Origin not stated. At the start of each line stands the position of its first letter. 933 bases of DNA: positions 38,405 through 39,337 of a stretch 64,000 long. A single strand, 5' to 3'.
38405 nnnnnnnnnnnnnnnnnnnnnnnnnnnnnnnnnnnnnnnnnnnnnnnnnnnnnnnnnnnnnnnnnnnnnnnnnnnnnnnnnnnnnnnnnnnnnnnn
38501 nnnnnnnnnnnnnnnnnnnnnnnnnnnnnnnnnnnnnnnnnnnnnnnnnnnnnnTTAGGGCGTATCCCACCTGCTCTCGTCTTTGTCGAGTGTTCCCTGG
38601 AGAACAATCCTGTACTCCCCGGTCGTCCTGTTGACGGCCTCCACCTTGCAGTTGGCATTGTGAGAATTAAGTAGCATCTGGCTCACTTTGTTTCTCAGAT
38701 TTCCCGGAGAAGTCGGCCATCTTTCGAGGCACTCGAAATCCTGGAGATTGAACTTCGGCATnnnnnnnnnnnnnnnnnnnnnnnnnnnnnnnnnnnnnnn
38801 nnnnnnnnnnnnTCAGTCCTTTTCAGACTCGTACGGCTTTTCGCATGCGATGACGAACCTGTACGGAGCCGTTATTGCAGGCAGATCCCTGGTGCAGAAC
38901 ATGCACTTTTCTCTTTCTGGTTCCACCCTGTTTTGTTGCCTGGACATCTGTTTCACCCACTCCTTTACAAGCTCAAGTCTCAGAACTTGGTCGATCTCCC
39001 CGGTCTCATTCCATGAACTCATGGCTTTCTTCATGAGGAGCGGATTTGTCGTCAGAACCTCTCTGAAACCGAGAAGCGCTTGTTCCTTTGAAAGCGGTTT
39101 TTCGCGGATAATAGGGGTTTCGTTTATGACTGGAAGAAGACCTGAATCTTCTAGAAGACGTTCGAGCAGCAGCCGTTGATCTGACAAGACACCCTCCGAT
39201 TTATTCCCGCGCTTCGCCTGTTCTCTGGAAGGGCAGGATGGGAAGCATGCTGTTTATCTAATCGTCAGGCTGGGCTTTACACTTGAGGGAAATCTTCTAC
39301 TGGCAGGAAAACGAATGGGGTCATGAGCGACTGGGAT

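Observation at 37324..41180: Uncharacterised six-gene minus-strand cluster, divergent from the kinase-activator gene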

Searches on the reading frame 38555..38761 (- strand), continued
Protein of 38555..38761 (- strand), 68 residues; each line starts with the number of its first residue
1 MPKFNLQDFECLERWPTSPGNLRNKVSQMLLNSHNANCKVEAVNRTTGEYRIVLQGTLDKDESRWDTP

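Call 58: search_protein_families(library=pfam, proteins=[L050:6789-9713:+, L057:13793-16723:+, L060:13316-14674:-, L047:13718-15643:-, L010:14768-16567:+, L043:3219-5687:-, L034:15142-16986:-], max_evalue=0.00001)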
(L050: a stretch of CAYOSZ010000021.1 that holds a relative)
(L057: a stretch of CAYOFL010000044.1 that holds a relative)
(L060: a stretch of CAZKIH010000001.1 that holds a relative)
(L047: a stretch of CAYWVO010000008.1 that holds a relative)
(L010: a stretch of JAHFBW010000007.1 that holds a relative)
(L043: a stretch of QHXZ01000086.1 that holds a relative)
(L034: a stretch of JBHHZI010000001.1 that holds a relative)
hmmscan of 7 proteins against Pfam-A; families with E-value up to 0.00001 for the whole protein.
L050:6789-9713:+ (974 aa): 11 families
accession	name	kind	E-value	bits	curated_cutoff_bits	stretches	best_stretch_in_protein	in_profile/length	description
PF00158.32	Sigma54_activat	-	1.5e-66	223.7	20.2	1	663-829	1-167/168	Sigma-54 interaction domain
PF25601.1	AAA_lid_14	-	2.6e-22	78.9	27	1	835-916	1-82/87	AAA+ ATPase lid domain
PF14532.12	Sigma54_activ_2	-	1.3e-20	74.5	25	1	668-834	5-138/138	Sigma-54 interaction domain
PF13424.12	TPR_12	-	1.6e-20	73.5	30.1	1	121-191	2-73/77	Tetratricopeptide repeat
PF17874.7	TPR_MalT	-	3.3e-16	59.9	45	2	158-310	35-187/336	MalT-like TPR region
PF00515.34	TPR_1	-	1.3e-07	31.5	27.8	0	208-232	6-30/34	Tetratricopeptide repeat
PF07719.23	TPR_2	-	2.4e-07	30.8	27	0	208-232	6-30/34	Tetratricopeptide repeat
PF01590.32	GAF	-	4.5e-07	30.9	22.4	1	509-633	10-131/133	GAF domain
PF07728.20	AAA_5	-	6e-07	30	22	1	687-794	2-105/139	AAA domain (dynein-related subfamily)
PF13185.12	GAF_2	-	5.8e-06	27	28.6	0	501-633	3-133/136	GAF domain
PF07724.20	AAA_2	-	6.8e-06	26.7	27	0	685-798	4-115/166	AAA domain (Cdc48 subfamily)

L057:13793-16723:+ (976 aa): 13 families
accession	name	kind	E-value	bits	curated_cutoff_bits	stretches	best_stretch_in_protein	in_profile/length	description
PF00158.32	Sigma54_activat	-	2.4e-66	223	20.2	1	665-831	1-167/168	Sigma-54 interaction domain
PF13424.12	TPR_12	-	5.7e-25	87.8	30.1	1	123-188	2-68/77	Tetratricopeptide repeat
PF25601.1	AAA_lid_14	-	1.6e-21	76.3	27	1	837-917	1-80/87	AAA+ ATPase lid domain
PF14532.12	Sigma54_activ_2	-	6.7e-21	75.4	25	1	670-836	5-138/138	Sigma-54 interaction domain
PF07719.23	TPR_2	-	4e-16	58.2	27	0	208-233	4-29/34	Tetratricopeptide repeat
PF17874.7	TPR_MalT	-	2.2e-15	57.2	45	1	168-316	43-191/336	MalT-like TPR region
PF00515.34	TPR_1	-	5.3e-10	39.1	27.8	0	209-234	5-30/34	Tetratricopeptide repeat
PF07728.20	AAA_5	-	3.7e-08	33.9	22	1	689-794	2-103/139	AAA domain (dynein-related subfamily)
PF07724.20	AAA_2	-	3.2e-07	31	27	1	687-803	4-121/166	AAA domain (Cdc48 subfamily)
PF13374.12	TPR_10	-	6.4e-07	29.6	27.5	0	209-237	6-34/42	Tetratricopeptide repeat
PF13181.12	TPR_8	-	7.8e-07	29.2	25.7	0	126-152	3-29/34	Tetratricopeptide repeat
PF01590.32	GAF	-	2.1e-06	28.7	22.4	1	511-637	10-133/133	GAF domain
PF13432.12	TPR_16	-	6e-06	27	32.7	0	209-234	35-60/65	Tetratricopeptide repeat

L060:13316-14674:- (452 aa): 6 families
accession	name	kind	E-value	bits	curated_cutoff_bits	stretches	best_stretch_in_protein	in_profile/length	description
PF00158.32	Sigma54_activat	-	7e-70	234.5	20.2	1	142-309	1-168/168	Sigma-54 interaction domain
PF00072.30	Response_reg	-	2.5e-29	102.1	30.2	1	4-113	1-110/111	Response regulator receiver domain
PF25601.1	AAA_lid_14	-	1.1e-23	83.2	27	1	314-393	1-83/87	AAA+ ATPase lid domain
PF14532.12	Sigma54_activ_2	-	5.1e-23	82.3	25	1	143-313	1-138/138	Sigma-54 interaction domain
PF02954.25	HTH_8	-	8e-10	38.7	22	1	408-446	4-42/42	Bacterial regulatory protein, Fis family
PF07728.20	AAA_5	-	1.3e-09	38.6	22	1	166-286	2-125/139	AAA domain (dynein-related subfamily)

L047:13718-15643:- (641 aa): 7 families
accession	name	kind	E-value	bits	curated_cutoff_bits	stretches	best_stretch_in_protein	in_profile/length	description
PF08448.16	PAS_4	-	8e-30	103.8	23.1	2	52-158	1-110/110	PAS fold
PF02518.31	HATPase_c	-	3.7e-26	92.2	26.4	1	517-626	2-110/111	Histidine kinase-, DNA gyrase B-, and HSP90-like ATPase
PF13426.13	PAS_9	-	6.4e-21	75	27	1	294-388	2-101/103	PAS domain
PF00989.32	PAS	-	8.5e-17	61.6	22.6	1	285-387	3-112/113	PAS fold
PF13188.13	PAS_8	-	2.1e-15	56.4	21.8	0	49-87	4-43/65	PAS domain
PF14501.12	HATPase_c_5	-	1.2e-07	32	22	1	521-612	6-91/102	GHKL domain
PF12860.13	PAS_7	-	7.5e-06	26.5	27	0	292-321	4-33/115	PAS fold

L010:14768-16567:+ (599 aa): 3 families
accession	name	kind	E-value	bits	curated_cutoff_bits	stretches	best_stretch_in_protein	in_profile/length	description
PF05231.19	MASE1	-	5.5e-44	150.9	29.8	1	77-355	2-299/299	MASE1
PF02518.31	HATPase_c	-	6.9e-23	81.6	26.4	1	486-594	3-109/111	Histidine kinase-, DNA gyrase B-, and HSP90-like ATPase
PF00512.31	HisKA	-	1.7e-06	28.4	26.9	1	376-439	3-63/66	His Kinase A (phospho-acceptor) domain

L043:3219-5687:- (822 aa): 8 families
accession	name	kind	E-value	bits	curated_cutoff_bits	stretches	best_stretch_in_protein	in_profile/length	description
PF00072.30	Response_reg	-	5.8e-34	117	30.2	2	695-806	1-110/111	Response regulator receiver domain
PF13426.13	PAS_9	-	1.5e-31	109.1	27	2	316-421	2-103/103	PAS domain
PF00989.32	PAS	-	4.9e-26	91.4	22.6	2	316-418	12-112/113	PAS fold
PF02518.31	HATPase_c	-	9.3e-21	74.8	26.4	1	552-672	2-109/111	Histidine kinase-, DNA gyrase B-, and HSP90-like ATPase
PF13188.13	PAS_8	-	7e-19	67.5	21.8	1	180-240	1-61/65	PAS domain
PF08448.16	PAS_4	-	1.4e-17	64.3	23.1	2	316-424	6-110/110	PAS fold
PF08447.18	PAS_3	-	1.7e-12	47.9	25.6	1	203-286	2-88/89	PAS fold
PF00512.31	HisKA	-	8.2e-09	35.8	26.9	1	446-508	3-64/66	His Kinase A (phospho-acceptor) domain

L034:15142-16986:- (614 aa): 5 families
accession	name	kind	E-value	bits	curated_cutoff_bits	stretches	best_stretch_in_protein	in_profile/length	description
PF00158.32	Sigma54_activat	-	4.7e-38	131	20.2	1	190-350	2-164/168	Sigma-54 interaction domain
PF25601.1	AAA_lid_14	-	4.1e-20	71.8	27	1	360-441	1-81/87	AAA+ ATPase lid domain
PF14532.12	Sigma54_activ_2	-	6.4e-08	33.4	25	1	198-317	8-106/138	Sigma-54 interaction domain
PF07728.20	AAA_5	-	6.7e-08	33.1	22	1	213-337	1-128/139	AAA domain (dynein-related subfamily)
PF01078.27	Mg_chelatase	-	2.4e-06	27.5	20.3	0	267-331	93-157/207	Magnesium chelatase, subunit ChlI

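Call 63: search_protein_families(library=padloc, proteins=[window:38555-38761:-], max_evalue=0.1)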
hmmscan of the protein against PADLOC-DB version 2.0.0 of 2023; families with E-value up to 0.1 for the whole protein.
window:38555-38761:- (68 aa): 0 families

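Call 64: search_protein_families(library=phrogs, proteins=[window:38555-38761:-], max_evalue=0.1)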
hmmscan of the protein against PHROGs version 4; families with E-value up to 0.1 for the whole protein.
window:38555-38761:- (68 aa): 0 families

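Call 72: search_dna_similar(query=window:38555-38761:-, collection=plasmids, mode=protein, max_evalue=0.01, max_rows=10)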
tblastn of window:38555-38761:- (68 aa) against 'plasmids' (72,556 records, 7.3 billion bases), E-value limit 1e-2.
No match.

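Call 79: find_encoding_contigs(protein=P0001, flank=3000, max_places=3)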
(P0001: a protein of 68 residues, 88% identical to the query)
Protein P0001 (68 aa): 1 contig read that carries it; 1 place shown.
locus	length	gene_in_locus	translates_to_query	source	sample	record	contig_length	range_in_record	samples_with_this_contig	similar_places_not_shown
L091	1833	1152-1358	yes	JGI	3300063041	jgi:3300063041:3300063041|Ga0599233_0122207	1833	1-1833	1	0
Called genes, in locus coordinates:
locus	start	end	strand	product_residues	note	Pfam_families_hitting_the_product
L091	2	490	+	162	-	?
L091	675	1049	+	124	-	-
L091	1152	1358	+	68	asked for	-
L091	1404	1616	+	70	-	-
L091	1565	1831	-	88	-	?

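Call 91: search_protein_families(library=ncbifam, proteins=[L005:12043-13098:+, L037:12192-13142:+, L043:6679-7569:+, L005:13086-13925:+, L037:13956-14468:+, L033:5909-6169:+], max_evalue=0.1)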
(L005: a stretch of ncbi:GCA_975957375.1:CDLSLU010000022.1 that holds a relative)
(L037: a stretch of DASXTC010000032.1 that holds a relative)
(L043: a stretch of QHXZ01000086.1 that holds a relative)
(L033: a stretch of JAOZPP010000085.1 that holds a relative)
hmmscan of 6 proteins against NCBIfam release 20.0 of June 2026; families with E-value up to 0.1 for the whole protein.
L005:12043-13098:+ (351 aa): 25 families
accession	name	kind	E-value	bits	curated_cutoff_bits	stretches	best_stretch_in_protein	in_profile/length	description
TIGR01969.1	minD_arch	subfamily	9.4e-37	126.5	201.75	1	73-316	1-235/251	cell division ATPase MinD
TIGR01968.1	minD_bact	equivalog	4.1e-27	95.2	212.9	1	73-314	2-239/261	septum site-determining protein MinD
NF008079.0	PRK10818.1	equivalog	1.9e-13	50.4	508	1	72-225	2-157/270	septum site-determining protein MinD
TIGR03371.1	cellulose_yhjQ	equivalog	4.7e-12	45.9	157.85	1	73-311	2-241/246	cellulose biosynthesis protein BcsQ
NF041546.1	ParA_partition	equivalog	2.3e-11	43.6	180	2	74-109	1-37/203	ParA family partition ATPase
TIGR03018.1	pepcterm_TyrKin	hypoth_equivalog_domain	6.3e-11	42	230.65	1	72-242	35-207/207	XrtA-associated tyrosine autokinase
NF041136.1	MrpORP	equivalog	1.3e-09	37.9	450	1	73-120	6-54/365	iron-sulfur cluster carrier protein MrpORP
TIGR03815.1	CpaE_hom_Actino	equivalog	6.9e-09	35.3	154.45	2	67-109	106-149/340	septum site-determining protein Ssd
TIGR01005.1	eps_transp_fam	subfamily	1.3e-07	30.2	411.7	1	44-142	519-617/754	exopolysaccharide transport protein family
TIGR01007.1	eps_fam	subfamily_domain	2.3e-07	30.5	108.05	1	70-254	15-200/204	polysaccharide biosynthesis tyrosine autokinase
NF047398.1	AAA_KGGVGR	domain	4.2e-07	30.5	90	1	73-110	3-41/190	KGGVGR-motif variant AAA ATPase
TIGR03029.1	EpsG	equivalog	5.7e-07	29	313.8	1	69-243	100-274/274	chain length determinant protein tyrosine kinase EpsG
NF008669.0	PRK11670.1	equivalog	1.1e-06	27.8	348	1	73-110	108-146/369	iron-sulfur cluster carrier protein ApbC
TIGR01287.1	nifH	equivalog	4e-06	26.3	394.35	1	79-151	6-83/275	nitrogenase iron protein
NF040564.1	SCO2523_fam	equivalog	1e-05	24.9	200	1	75-115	3-44/305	SCO2523 family variant P-loop protein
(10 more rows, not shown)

L037:12192-13142:+ (316 aa): 22 families
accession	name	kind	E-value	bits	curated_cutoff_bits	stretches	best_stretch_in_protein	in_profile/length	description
TIGR01969.1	minD_arch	subfamily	8.1e-39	133.3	201.75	1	52-290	2-231/251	cell division ATPase MinD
TIGR01968.1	minD_bact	equivalog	4.4e-26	91.8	212.9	1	52-289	3-236/261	septum site-determining protein MinD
TIGR03371.1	cellulose_yhjQ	equivalog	2.7e-16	59.8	157.85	1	52-286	3-238/246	cellulose biosynthesis protein BcsQ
NF041546.1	ParA_partition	equivalog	3.1e-11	43.2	180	2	150-227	67-147/203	ParA family partition ATPase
NF008079.0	PRK10818.1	equivalog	1.4e-10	41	508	1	52-206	4-160/270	septum site-determining protein MinD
NF041136.1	MrpORP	equivalog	4.7e-10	39.3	450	1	52-102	7-58/365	iron-sulfur cluster carrier protein MrpORP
TIGR03815.1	CpaE_hom_Actino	equivalog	6.5e-10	38.6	154.45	1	51-224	112-285/340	septum site-determining protein Ssd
TIGR03018.1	pepcterm_TyrKin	hypoth_equivalog_domain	2.3e-08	33.6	230.65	1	47-206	32-196/207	XrtA-associated tyrosine autokinase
TIGR01007.1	eps_fam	subfamily_domain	2.5e-07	30.5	108.05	1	51-192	18-162/204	polysaccharide biosynthesis tyrosine autokinase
NF008669.0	PRK11670.1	equivalog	1.4e-06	27.4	348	1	51-89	108-147/369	iron-sulfur cluster carrier protein ApbC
TIGR01005.1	eps_transp_fam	subfamily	1.5e-06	26.7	411.7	1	38-169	535-665/754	exopolysaccharide transport protein family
TIGR03029.1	EpsG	equivalog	1.7e-06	27.4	313.8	1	52-202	105-256/274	chain length determinant protein tyrosine kinase EpsG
NF047398.1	AAA_KGGVGR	domain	2.8e-05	24.5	90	1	52-88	4-41/190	KGGVGR-motif variant AAA ATPase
NF008568.0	PRK11519.1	equivalog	4.6e-05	21.8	1068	1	52-169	528-645/720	tyrosine-protein kinase Wzc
NF007350.0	PRK09841.1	equivalog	0.0002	19.6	1248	1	52-169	533-650/726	tyrosine-protein kinase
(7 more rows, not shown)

L043:6679-7569:+ (296 aa): 35 families (the best 25 are shown)
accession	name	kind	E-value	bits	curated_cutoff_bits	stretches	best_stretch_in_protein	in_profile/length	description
TIGR01969.1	minD_arch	subfamily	7.5e-36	123.6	201.75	1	42-276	2-226/251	cell division ATPase MinD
TIGR01968.1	minD_bact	equivalog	5.4e-28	98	212.9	1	42-271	3-228/261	septum site-determining protein MinD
TIGR03371.1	cellulose_yhjQ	equivalog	4.6e-15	55.8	157.85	1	42-278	3-239/246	cellulose biosynthesis protein BcsQ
NF008079.0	PRK10818.1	equivalog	8.9e-12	44.9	508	1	42-196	4-159/270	septum site-determining protein MinD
NF041546.1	ParA_partition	equivalog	1.3e-10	41.1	180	2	42-78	1-37/203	ParA family partition ATPase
NF041136.1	MrpORP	equivalog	1.8e-10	40.6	450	1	43-191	8-157/365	iron-sulfur cluster carrier protein MrpORP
TIGR03815.1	CpaE_hom_Actino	equivalog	2.6e-10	40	154.45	1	34-215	105-285/340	septum site-determining protein Ssd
NF008669.0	PRK11670.1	equivalog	1.6e-09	37.1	348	1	42-94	109-161/369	iron-sulfur cluster carrier protein ApbC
TIGR03018.1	pepcterm_TyrKin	hypoth_equivalog_domain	1.7e-09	37.3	230.65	1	42-197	37-196/207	XrtA-associated tyrosine autokinase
NF047398.1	AAA_KGGVGR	domain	2.3e-09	37.9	90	2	41-79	3-41/190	KGGVGR-motif variant AAA ATPase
TIGR03453.1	partition_RepA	equivalog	2.5e-09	36.5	348.45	2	42-93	106-156/387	plasmid partitioning protein RepA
NF040564.1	SCO2523_fam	equivalog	4.9e-09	35.9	200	1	42-80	2-40/305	SCO2523 family variant P-loop protein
TIGR01007.1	eps_fam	subfamily_domain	9e-09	35.2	108.05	1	43-172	20-148/204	polysaccharide biosynthesis tyrosine autokinase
TIGR01005.1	eps_transp_fam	subfamily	1.6e-08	33.3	411.7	1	39-202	545-708/754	exopolysaccharide transport protein family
TIGR01287.1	nifH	equivalog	1.3e-07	31.2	394.35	1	47-127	6-90/275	nitrogenase iron protein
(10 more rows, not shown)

L005:13086-13925:+ (279 aa): 36 families (the best 25 are shown)
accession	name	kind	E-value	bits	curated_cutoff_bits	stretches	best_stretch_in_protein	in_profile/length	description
NF041546.1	ParA_partition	equivalog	1.4e-31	109.6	180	2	3-82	1-78/203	ParA family partition ATPase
TIGR03453.1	partition_RepA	equivalog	2.1e-24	86.1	348.45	1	2-164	105-281/387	plasmid partitioning protein RepA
TIGR03371.1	cellulose_yhjQ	equivalog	1e-21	77.6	157.85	1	1-246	1-240/246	cellulose biosynthesis protein BcsQ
TIGR01969.1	minD_arch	subfamily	4.7e-18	65.3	201.75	1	2-249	1-232/251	cell division ATPase MinD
NF010443.0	PRK13869.1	subfamily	5e-17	61.8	446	1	2-205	122-345/405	plasmid-partitioning protein RepA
NF041283.1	PrgP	equivalog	1.2e-16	60.9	400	1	2-233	3-244/297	ParA superfamily DNA segregation protein PrgP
TIGR03815.1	CpaE_hom_Actino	equivalog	1.1e-09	37.9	154.45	1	3-145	113-250/340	septum site-determining protein Ssd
TIGR01007.1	eps_fam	subfamily_domain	1.5e-09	37.7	108.05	1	2-127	18-137/204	polysaccharide biosynthesis tyrosine autokinase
NF033200.1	F430_CfbC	exception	2.5e-08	33.6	402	1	9-62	7-58/260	Ni-sirohydrochlorin a,c-diamide reductive cyclase ATP-dependent reductase subunit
TIGR01968.1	minD_bact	equivalog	2.7e-08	33.5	212.9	1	2-142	2-136/261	septum site-determining protein MinD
NF010259.0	PRK13705.1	equivalog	2.7e-08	33.2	725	1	3-158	108-275/388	plasmid-partitioning protein SopA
NF009701.0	PRK13230.1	subfamily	3.1e-08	33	350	1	7-60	6-57/291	nitrogenase reductase-like protein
TIGR03018.1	pepcterm_TyrKin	hypoth_equivalog_domain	3.4e-08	33.1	230.65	1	4-148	38-180/207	XrtA-associated tyrosine autokinase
NF047398.1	AAA_KGGVGR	domain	1.6e-07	31.8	90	1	2-42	3-43/190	KGGVGR-motif variant AAA ATPase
NF053621.1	ATPseBagBMYCTU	equivalog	1.7e-07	30.7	521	1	6-44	16-54/371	ATPase BagB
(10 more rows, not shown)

L037:13956-14468:+ (170 aa): 3 families
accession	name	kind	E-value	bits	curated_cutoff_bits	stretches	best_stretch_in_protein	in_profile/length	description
TIGR02236.1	recomb_radA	equivalog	0.00018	21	361.15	1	9-64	3-58/311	DNA repair and recombination protein RadA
NF003301.0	PRK04301.1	equivalog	0.00062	19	259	1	8-64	7-63/316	DNA repair and recombination protein RadA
NF009401.0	PRK12766.1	equivalog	0.083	12.5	239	0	8-58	12-62/238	50S ribosomal protein L32e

L033:5909-6169:+ (86 aa): 20 families
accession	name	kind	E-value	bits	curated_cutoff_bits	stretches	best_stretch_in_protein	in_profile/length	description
NF003301.0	PRK04301.1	equivalog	3.3e-09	36.4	259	1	2-72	3-74/316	DNA repair and recombination protein RadA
TIGR02236.1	recomb_radA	equivalog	4.9e-09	36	361.15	1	6-72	2-69/311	DNA repair and recombination protein RadA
NF009401.0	PRK12766.1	equivalog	2.6e-05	24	239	1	3-59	9-66/238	50S ribosomal protein L32e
TIGR01954.1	nusA_Cterm_rpt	equivalog_domain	2.8e-05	24.1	48.15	1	12-58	1-48/50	transcription termination factor NusA, C-terminal duplication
NF003015.0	PRK03858.1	subfamily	7.1e-05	22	367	1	7-59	179-230/399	DNA polymerase IV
TIGR03491.1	TIGR03491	subfamily_domain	0.00016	20.8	97.45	1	3-59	211-268/462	TM0106 family RecB-like putative nuclease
NF002882.0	PRK03348.1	equivalog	0.00036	19.4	389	1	5-72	181-249/461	DNA polymerase IV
NF002751.0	PRK02794.1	equivalog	0.0015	17.5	371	1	2-72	209-279/425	DNA polymerase IV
NF008916.0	PRK12278.1-4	equivalog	0.0018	18.1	193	1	4-43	160-199/223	50S ribosomal protein L21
NF002492.0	PRK01810.1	equivalog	0.002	16.9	399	1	7-45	187-226/412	DNA polymerase IV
TIGR02239.1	recomb_RAD51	equivalog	0.0044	16.1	478.05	1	9-63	6-61/316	DNA repair protein RAD51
NF002654.0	PRK02362.1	equivalog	0.0085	14.4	887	1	6-61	654-708/739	ATP-dependent DNA helicase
NF011263.0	PRK14669.1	equivalog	0.012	14.2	1108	1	3-60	551-606/624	excinuclease ABC subunit C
NF002883.0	PRK03352.1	equivalog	0.015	14.5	330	1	1-41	174-214/347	DNA polymerase IV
NF002677.0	PRK02406.1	equivalog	0.018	14.2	256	1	6-41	182-217/357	DNA polymerase IV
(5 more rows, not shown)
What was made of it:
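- B sits next to a canonical ParA (call 91).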

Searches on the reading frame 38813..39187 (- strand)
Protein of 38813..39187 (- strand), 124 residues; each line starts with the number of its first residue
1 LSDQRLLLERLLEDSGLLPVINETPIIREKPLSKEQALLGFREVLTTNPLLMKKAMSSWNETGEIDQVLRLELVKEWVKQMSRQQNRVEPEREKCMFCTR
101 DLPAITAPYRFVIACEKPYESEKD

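Call 3: search_protein_families(library=pfam, proteins=[window:38813-39187:-], max_evalue=1)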
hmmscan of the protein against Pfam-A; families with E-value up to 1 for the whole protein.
window:38813-39187:- (124 aa): 3 families
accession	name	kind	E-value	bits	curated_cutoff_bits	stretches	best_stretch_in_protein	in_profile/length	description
PF18506.7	RelB-like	-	0.031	14.5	27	1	8-38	27-55/62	RelB Antitoxin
PF09759.15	Atx10homo_assoc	-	0.11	12.9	28.9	1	9-49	21-61/99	Spinocerebellar ataxia type 10 protein domain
PF08263.17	LRRNT_2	-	0.21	12.3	20.7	1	36-62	6-28/41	Leucine rich repeat N-terminal domain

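Call 4: search_protein_families(library=ncbifam, proteins=[window:38813-39187:-], max_evalue=1)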
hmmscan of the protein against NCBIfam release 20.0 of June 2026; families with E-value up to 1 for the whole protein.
window:38813-39187:- (124 aa): 1 family
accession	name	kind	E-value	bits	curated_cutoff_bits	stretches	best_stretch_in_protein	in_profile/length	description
NF050814.1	FtsZBindFzlA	equivalog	0.073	12.8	300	1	12-63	47-98/228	FtsZ-binding protein FzlA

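Call 63: search_protein_families(library=padloc, proteins=[window:38813-39187:-], max_evalue=0.1)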
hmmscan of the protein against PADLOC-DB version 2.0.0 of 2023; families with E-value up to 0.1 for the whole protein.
window:38813-39187:- (124 aa): 1 family
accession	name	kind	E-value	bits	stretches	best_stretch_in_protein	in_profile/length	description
PDLC04887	PDC-S06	-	0.0053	13.4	1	39-104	248-307/790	-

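Call 64: search_protein_families(library=phrogs, proteins=[window:38813-39187:-], max_evalue=0.1)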
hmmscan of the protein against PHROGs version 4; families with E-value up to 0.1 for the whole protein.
window:38813-39187:- (124 aa): 0 families
